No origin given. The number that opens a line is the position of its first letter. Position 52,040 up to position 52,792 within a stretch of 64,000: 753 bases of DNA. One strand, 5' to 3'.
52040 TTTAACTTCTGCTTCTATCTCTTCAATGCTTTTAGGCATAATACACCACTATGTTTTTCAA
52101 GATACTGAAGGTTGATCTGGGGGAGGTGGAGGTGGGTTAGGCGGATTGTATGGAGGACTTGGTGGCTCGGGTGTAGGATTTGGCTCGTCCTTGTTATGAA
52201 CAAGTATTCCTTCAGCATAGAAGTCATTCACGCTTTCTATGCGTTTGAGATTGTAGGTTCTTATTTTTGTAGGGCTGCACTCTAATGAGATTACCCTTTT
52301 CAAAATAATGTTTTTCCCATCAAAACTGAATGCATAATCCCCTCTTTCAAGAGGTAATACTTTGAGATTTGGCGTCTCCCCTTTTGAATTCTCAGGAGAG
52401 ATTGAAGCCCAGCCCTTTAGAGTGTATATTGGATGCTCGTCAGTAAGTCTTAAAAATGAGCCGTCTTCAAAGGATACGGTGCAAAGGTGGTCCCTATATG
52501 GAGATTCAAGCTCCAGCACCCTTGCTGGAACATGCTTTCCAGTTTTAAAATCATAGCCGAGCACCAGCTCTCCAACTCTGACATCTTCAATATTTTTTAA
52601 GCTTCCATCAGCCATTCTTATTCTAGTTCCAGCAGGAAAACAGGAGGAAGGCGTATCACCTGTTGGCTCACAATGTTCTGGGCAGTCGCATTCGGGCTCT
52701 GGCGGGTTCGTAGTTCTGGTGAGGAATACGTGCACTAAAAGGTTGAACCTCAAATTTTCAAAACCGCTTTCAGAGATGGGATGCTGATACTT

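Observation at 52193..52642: C-terminal Hint (Hedgehog/intein-like) autoprocessing domain in a prepilin-like surface protein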

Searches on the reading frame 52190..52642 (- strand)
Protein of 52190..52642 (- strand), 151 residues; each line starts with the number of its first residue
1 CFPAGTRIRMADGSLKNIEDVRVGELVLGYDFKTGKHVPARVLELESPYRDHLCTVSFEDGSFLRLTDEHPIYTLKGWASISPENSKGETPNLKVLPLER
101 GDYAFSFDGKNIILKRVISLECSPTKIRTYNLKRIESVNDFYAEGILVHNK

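Call 32: search_protein_representatives(protein=window:52190-52642:-)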
Query: 151 residues. Proteins with E-value up to 0.001 (for the whole library): 5825; up to 1e-10: 1456; up to 1e-30: 149. The best 150 are listed.
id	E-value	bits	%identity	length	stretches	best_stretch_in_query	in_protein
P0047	2.5e-118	407.3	36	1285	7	1-151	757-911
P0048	8.0e-102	353.7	41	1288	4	1-151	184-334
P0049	1.0e-100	350.1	39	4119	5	1-151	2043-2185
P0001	6.9e-96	334.5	100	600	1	1-151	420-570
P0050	3.7e-87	306.1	36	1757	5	1-151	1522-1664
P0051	7.4e-75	266.2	50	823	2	1-151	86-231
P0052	6.5e-71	253.4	47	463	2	1-151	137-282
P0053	1.7e-70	252.0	41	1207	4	1-150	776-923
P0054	1.3e-66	239.4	41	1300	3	1-151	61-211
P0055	1.0e-63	230.0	34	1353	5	1-151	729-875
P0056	1.9e-60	219.4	41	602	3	1-151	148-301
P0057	5.6e-60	217.9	44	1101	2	1-151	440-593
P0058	8.3e-58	210.8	45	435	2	1-150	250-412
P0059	5.7e-57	208.1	34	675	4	1-151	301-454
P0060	7.1e-57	207.8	34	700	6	1-150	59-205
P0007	4.5e-41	156.5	55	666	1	1-151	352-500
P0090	9.5e-41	155.5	53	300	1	1-150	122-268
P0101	5.7e-39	149.7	58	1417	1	1-151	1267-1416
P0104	1.9e-38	148.0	55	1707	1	1-151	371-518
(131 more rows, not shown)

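Call 35: list_cluster_members(proteins=[P0047, P0048, P0049, P0051, P0052, P0007, P0090, P0101, P0104, P0011])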
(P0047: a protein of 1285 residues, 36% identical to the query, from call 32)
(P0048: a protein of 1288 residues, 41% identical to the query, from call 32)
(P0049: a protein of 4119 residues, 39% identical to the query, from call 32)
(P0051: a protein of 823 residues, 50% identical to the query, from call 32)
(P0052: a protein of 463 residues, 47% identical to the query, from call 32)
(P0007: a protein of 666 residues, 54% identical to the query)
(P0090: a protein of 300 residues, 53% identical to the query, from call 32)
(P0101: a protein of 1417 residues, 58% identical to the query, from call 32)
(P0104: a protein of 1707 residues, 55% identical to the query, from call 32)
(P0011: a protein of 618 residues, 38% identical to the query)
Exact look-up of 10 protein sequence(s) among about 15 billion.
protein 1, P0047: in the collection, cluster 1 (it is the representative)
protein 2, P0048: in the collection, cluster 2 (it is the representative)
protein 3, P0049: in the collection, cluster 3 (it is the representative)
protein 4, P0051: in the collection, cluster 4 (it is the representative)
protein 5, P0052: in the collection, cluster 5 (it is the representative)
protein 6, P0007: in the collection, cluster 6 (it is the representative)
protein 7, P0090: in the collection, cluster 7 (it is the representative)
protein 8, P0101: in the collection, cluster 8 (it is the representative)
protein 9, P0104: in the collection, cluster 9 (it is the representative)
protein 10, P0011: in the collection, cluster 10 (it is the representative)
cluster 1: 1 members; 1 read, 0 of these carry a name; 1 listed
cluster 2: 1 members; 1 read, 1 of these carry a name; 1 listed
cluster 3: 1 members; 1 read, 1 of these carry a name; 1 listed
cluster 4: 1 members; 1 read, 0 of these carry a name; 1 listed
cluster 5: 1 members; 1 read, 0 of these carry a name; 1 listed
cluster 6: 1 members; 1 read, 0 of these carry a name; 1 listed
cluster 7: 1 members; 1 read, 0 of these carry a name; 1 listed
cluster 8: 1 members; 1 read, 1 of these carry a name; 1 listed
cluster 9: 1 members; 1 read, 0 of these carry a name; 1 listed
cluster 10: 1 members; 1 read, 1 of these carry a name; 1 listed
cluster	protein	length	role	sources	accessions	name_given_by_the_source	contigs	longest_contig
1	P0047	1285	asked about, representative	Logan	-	-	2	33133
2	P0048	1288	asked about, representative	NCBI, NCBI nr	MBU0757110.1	MAG: hypothetical protein KKF44_03515 [Nanoarchaeota archaeon] | hypothetical protein [Nanoarchaeota archaeon]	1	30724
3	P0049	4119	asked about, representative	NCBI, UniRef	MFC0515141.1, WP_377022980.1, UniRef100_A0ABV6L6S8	Hint domain-containing homing endonuclease [Mucilaginibacter angelicae] | Hint domain-containing homing endonuclease n=1 Tax=Mucilaginibacter angelicae ...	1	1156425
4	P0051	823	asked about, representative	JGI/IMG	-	-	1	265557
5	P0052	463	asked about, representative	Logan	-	-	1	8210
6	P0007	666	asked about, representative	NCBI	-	-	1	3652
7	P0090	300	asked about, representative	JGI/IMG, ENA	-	-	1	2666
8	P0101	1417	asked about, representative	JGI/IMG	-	hypothetical protein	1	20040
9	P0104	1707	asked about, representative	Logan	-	-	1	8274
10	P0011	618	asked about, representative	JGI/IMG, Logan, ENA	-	hypothetical protein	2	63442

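Call 38: search_solved_structures(query=A2, max_evalue=0.001, show_alignments=2)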
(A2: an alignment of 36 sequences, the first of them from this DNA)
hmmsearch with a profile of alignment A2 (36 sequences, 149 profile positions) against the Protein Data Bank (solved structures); distinct sequences matched with E-value up to 0.001: 45.
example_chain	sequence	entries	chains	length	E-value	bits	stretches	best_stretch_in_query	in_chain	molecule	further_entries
6y75_B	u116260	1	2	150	6.2e-23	85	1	2-147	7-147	NAD(P)(+)--arginine ADP-ribosyltransferase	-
6y75_A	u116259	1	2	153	6.7e-23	84.9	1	2-147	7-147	NAD(P)(+)--arginine ADP-ribosyltransferase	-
6tmm_BBB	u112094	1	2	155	7e-23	84.8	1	2-147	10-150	NAD(P)(+)--arginine ADP-ribosyltransferase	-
6tmm_AAA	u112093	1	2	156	7.2e-23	84.8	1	2-147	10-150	NAD(P)(+)--arginine ADP-ribosyltransferase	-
2lwy_A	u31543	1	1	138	1.5e-18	70.8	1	2-148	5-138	BACTERIAL INTEIN-LIKE DOMAIN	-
8w20_A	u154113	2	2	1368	7.6e-18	68.5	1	2-148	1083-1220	Intein C-terminal splicing domain-containing protein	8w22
4j2j_A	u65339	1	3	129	2.9e-12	50.4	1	2-107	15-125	Ataxin-1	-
1oa8_A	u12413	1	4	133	7.6e-12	49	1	2-109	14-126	ATAXIN-1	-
2m41_B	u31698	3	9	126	9.7e-12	48.7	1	2-107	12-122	Ataxin-1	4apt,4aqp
4j2l_A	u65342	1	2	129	1.1e-11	48.5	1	2-107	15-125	Ataxin-1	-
6qaz_A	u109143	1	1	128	2.3e-09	41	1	14-75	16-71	cyanophage-like gp41-1 intein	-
6riz_A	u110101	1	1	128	2.3e-09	40.9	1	14-148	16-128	gp41-1 intein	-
7cfv_A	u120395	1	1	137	6.5e-09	39.5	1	11-148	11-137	Spl DnaX mini-intein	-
6rpq_A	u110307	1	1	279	8.3e-08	35.9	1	44-148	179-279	Ubiquitin-like protein SMT3,1108aa long hypothetical cell division control protein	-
9hth_A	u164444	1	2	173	8.3e-08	35.9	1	26-147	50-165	DNA-directed DNA polymerase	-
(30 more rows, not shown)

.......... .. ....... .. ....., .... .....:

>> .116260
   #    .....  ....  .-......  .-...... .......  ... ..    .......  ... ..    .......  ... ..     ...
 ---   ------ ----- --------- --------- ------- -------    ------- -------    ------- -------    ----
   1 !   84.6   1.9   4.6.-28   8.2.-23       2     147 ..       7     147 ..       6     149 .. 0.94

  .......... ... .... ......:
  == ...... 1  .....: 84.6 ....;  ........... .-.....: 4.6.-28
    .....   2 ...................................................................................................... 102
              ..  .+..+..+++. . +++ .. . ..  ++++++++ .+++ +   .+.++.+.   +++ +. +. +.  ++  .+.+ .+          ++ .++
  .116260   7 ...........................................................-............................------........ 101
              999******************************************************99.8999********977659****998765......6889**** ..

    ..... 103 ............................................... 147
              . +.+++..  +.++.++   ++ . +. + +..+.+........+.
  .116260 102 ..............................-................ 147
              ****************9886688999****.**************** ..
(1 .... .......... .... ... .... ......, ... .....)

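Call 39: search_protein_families(library=pfam, alignment_id=A2, max_evalue=0.01)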
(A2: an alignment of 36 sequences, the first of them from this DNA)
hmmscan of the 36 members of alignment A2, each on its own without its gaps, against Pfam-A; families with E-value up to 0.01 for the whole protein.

A. member 1, seq(151 aa): 6 families
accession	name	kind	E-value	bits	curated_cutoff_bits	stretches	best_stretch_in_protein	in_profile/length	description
PF01079.26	Hint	-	1e-07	32.2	29.7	1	1-79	13-93/213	Hint module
PF05203.21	Hom_end_hint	-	1.5e-07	32.1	32.1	1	1-31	1-31/228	Hom_end-associated Hint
PF08517.17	AXH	-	3.7e-07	31.1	33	1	2-103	1-110/116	Ataxin-1 and HBP1 module (AXH)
PF07591.16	PT-HINT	-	0.00013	22.6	27.7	1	8-150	2-136/137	Pretoxin HINT domain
PF14623.11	Vint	-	0.00016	22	27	1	1-79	2-71/166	Hint-domain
PF14890.11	Intein_splicing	-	0.0004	20.7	35.8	0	11-150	4-155/155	Intein splicing domain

B. families by the number of members that match (of 36 scanned): 13 families
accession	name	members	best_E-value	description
PF08517.17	AXH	36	1.3e-18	Ataxin-1 and HBP1 module (AXH)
PF05203.21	Hom_end_hint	35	1.2e-13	Hom_end-associated Hint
PF07591.16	PT-HINT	34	4.4e-12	Pretoxin HINT domain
PF14890.11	Intein_splicing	33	1.2e-13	Intein splicing domain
PF01079.26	Hint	33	7.3e-12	Hint module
PF14623.11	Vint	28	6.4e-08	Hint-domain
PF13403.11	Hint_2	28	4e-07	Hint domain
PF18337.7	Tudor_RapA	3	0.0022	RapA N-terminal Tudor like domain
PF10505.14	NARG2_C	1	0.00055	NMDA receptor-regulated gene protein 2 C-terminus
PF06605.17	Prophage_tail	1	0.0016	Prophage endopeptidase tail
PF17802.7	SpaA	1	0.0019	Prealbumin-like fold domain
PF17816.7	PDZ_4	1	0.0029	PDZ domain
PF12436.14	USP7_ICP0_bdg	1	0.0061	ICP0-binding domain of Ubiquitin-specific protease 7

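Call 49: predict_structure(alignment_id=A2)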
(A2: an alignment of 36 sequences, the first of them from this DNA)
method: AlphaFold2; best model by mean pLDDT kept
length: 151 residues; sequences in the alignment: 36
mean_pLDDT: 97.8   pTM: 0.91
mean pLDDT of the five models: 97.8, 97.7, 97.7, 97.7, 97.5
residues with pLDDT >= 90: 150; 70-90: 1; 50-70: 0; < 50: 0
segments of 3 or more residues with pLDDT < 50: none
pLDDT, mean of each block of 10 residues (from residue 1): 98 98 98 97 98 98 98 98 96 97 97 98 98 97 98 86
secondary structure, 60 per line:
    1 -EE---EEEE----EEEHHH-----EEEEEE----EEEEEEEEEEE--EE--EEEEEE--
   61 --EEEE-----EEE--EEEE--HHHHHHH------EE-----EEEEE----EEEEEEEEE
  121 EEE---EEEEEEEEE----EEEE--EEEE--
elements in order: E7-10 E15-17 E26-31 E36-46 E53-58 E63-66 E72-74 E77-80 H83-89 E103-107 E112-123 E127-135 E140-143 E146-149

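Call 54: fold_search(model_id=the predicted structure, library=pdb)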
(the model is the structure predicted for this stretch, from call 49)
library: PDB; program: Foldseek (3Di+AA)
matches with E <= 10: 346; with E <= 0.001: 66
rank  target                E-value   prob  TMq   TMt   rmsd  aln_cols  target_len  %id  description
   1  6y75_B                2.0e-11  1.00  0.86  0.87   1.9       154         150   23  BIL2 domain from T.thermophila BUBL1 locus (C1A-N143A) (released 2021-02-03)
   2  6y75_A                3.5e-11  1.00  0.86  0.85   1.8       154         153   23  BIL2 domain from T.thermophila BUBL1 locus (C1A-N143A) (released 2021-02-03)
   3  6tmm_BBB              4.5e-11  1.00  0.86  0.84   1.8       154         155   23  BIL2 domain from T.thermophila BUBL1 locus (C1A-N143A) (released 2020-12-16)
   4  6tmm_AAA              6.9e-11  1.00  0.86  0.83   1.9       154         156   23  BIL2 domain from T.thermophila BUBL1 locus (C1A-N143A) (released 2020-12-16)
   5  2lwy_MODEL_1_A        2.4e-08  1.00  0.77  0.84   3.1       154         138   23  Solution Structure of Bacterial Intein-Like domain from Clostridium thermocellum (released 2013-05-08)
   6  3ifj_A                4.2e-08  1.00  0.77  0.83   2.7       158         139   25  Crystal structure of Mtu recA intein, splicing domain (released 2009-10-06)
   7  2in0                  6.0e-08  1.00  0.74  0.80   3.3       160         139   25  crystal structure of Mtu recA intein splicing domain (released 2007-05-01)
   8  6qaz                  6.7e-08  1.00  0.72  0.83   2.8       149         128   25  Crystal structure of gp41-1 intein (released 2019-11-13)
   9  2imz_B                7.8e-08  1.00  0.76  0.81   3.0       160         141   26  Crystal structure of Mtu recA intein splicing domain (released 2007-05-01)
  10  6frh_B                8.2e-08  1.00  0.78  0.79   3.5       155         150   17  Crystal structure of Ssp DnaB Mini-Intein variant M86 (released 2019-01-30)
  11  2in9                  1.1e-07  1.00  0.73  0.79   3.3       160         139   25  crystal structure of Mtu recA intein, splicing domain (released 2007-05-01)
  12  6frh_A                1.2e-07  1.00  0.80  0.75   2.5       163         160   15  Crystal structure of Ssp DnaB Mini-Intein variant M86 (released 2019-01-30)
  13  2in8                  1.3e-07  1.00  0.73  0.79   3.3       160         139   26  crystal structure of Mtu recA intein, splicing domain (released 2007-05-01)
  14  2imz_A                1.4e-07  1.00  0.75  0.78   3.3       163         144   25  Crystal structure of Mtu recA intein splicing domain (released 2007-05-01)
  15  3igd                  1.6e-07  1.00  0.77  0.83   2.7       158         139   24  Crystal structure of Mtu recA intein, splicing domain (released 2009-10-06)
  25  1at0                  1.2e-06  1.00  0.73  0.76   5.3       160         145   14  17-kDA fragment of hedgehog C-terminal autoprocessing domain (released 1997-11-12)
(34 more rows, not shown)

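Call 55: find_related_loci(query=A3, collection=genome_contigs, flank=3000)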
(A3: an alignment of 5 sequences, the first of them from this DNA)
Query A3 (151 aa) in genome_contigs; peptide patterns used: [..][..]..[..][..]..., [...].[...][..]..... (x = any residue, [..] = any of these).
103 stretches matched a pattern; 50 encode a relative of the query (tblastn E <= 1e-3); 50 distinct loci.
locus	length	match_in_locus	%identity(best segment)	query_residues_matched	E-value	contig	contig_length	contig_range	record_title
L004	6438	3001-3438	52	1-151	6e-46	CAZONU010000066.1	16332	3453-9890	MAG TPA_asm: uncultured Planctomycetia bacterium isolate SRP068000_co4_470 genome assembly, contig: NODE_4229_length_163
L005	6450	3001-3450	46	1-151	6e-38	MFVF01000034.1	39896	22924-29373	MAG: Candidatus Nomurabacteria bacterium RIFCSPLOWO2_01_FULL_42_20 rifcsplowo2_01_scaffold_7453, whole genome shotgun se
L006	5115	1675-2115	45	1-151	2e-36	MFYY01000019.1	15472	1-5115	MAG: Candidatus Riflebacteria bacterium GWC2_50_8 gwc2_scaffold_12094, whole genome shotgun sequence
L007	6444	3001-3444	44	1-150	2e-30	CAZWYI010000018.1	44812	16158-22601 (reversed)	MAG TPA_asm: uncultured Thermoplasmatales archaeon isolate binchicken_co17_260 genome assembly, contig: NODE_2486_length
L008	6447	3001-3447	42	1-150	4e-30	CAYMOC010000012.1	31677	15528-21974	MAG TPA_asm: uncultured Thermoplasmatales archaeon isolate SRP332253_co1_209 genome assembly, contig: NODE_1942_length_3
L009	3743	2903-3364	37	1-151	5e-26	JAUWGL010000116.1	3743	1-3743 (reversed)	MAG: Thermoplasmata archaeon isolate CSMAG_2241 CSMAG_2241_k141_1137636_length_3743_cov_7.0000, whole genome shotgun seq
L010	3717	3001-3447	35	1-151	2e-25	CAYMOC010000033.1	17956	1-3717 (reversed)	MAG TPA_asm: uncultured Thermoplasmatales archaeon isolate SRP332253_co1_209 genome assembly, contig: NODE_5076_length_1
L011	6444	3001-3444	36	1-150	7e-25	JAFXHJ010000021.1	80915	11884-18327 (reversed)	MAG: Clostridia bacterium isolate RGIG6416 Sheep_Rectum-5__c846942, whole genome shotgun sequence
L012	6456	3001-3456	38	1-151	2e-24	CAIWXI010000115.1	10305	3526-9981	MAG: uncultured Bacteroidales bacterium isolate Kiruna_bin-10044 genome assembly, contig: bin-10044:115/166, whole genom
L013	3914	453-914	42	1-151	1e-28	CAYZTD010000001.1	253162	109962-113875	MAG TPA_asm: uncultured Thermoplasmatales archaeon isolate SRP332253_co2_155 genome assembly, contig: NODE_15_length_253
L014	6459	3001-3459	36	1-151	2e-21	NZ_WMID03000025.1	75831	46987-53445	Flavobacterium sp. MC2016-06 FlavoMC2016-06_Reassembly_04-2024_contig_25, whole genome shotgun sequence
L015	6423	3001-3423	34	1-151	3e-21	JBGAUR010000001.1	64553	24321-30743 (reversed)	MAG: Candidatus Paceibacteria bacterium isolate MAG_AAO_AS.83 AAOAS-83_NODE_1_length_64553_cov_3.811930, whole genome sh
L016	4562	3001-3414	37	1-151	9e-21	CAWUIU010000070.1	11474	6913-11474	MAG: uncultured Oligoflexia bacterium isolate SRR17458611_binner12_9_1705322966 genome assembly, contig: ERZ21854013.445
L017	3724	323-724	34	1-151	2e-19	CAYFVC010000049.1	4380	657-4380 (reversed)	MAG TPA_asm: uncultured archaeon isolate ERP108616_co1_107 genome assembly, contig: k119_1785061, whole genome shotgun s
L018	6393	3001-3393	35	1-150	6e-19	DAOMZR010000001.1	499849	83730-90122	MAG TPA_asm: bacterium isolate AMR_MDS_3994 NODE_1_length_499849_cov_113.060813, whole genome shotgun sequence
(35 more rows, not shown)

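Call 78: search_protein_families(library=pfam, alignment_id=A4, max_evalue=0.00001)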
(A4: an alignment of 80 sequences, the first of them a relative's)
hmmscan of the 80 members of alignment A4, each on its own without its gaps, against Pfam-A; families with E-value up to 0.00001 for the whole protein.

A. member 1, P0051 (823 aa): 8 families
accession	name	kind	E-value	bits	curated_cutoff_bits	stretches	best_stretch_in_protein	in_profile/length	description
PF05203.21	Hom_end_hint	-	7e-25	88.8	32.1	2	86-121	1-36/228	Hom_end-associated Hint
PF01079.26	Hint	-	9.4e-21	74.8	29.7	2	83-189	10-116/213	Hint module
PF08517.17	AXH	-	1e-18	68.3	33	2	87-188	1-112/116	Ataxin-1 and HBP1 module (AXH)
PF07591.16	PT-HINT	-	5.1e-17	62.9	27.7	1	92-232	1-131/137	Pretoxin HINT domain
PF14623.11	Vint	-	2.4e-12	47.4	27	0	234-323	1-81/166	Hint-domain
PF14890.11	Intein_splicing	-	5.1e-10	39.8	35.8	0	244-379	4-155/155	Intein splicing domain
PF13403.11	Hint_2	-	2.5e-07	31.6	28.4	0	86-119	2-34/147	Hint domain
PF17963.7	Big_9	-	6.4e-06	27.4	23.6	1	390-474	1-82/89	Bacterial Ig domain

B. families by the number of members that match (of 80 scanned): 33 families (the first 25 are shown)
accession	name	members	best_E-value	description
PF01079.26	Hint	77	4.1e-31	Hint module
PF05203.21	Hom_end_hint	69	1.9e-35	Hom_end-associated Hint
PF08517.17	AXH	63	2.4e-36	Ataxin-1 and HBP1 module (AXH)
PF14623.11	Vint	54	1.4e-20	Hint-domain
PF07591.16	PT-HINT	53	1.1e-49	Pretoxin HINT domain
PF14890.11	Intein_splicing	44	4.2e-24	Intein splicing domain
PF13403.11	Hint_2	36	2e-25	Hint domain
PF13620.12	CarboxypepD_reg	3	6.2e-28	Carboxypeptidase regulatory-like domain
PF13715.12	CarbopepD_reg_2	3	8.2e-19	CarboxypepD_reg-like domain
PF11617.13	Cu-binding_MopE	2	2.3e-13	Putative metal-binding motif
PF10861.13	DUF2784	2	1.6e-08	Protein of Unknown function (DUF2784)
PF21722.4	Gly_rich_2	1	8.4e-22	Glycine-rich domain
PF04055.27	Radical_SAM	1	8.4e-19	Radical SAM superfamily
PF07719.23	TPR_2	1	2.5e-16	Tetratricopeptide repeat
PF14559.12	TPR_19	1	1.1e-14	Tetratricopeptide repeat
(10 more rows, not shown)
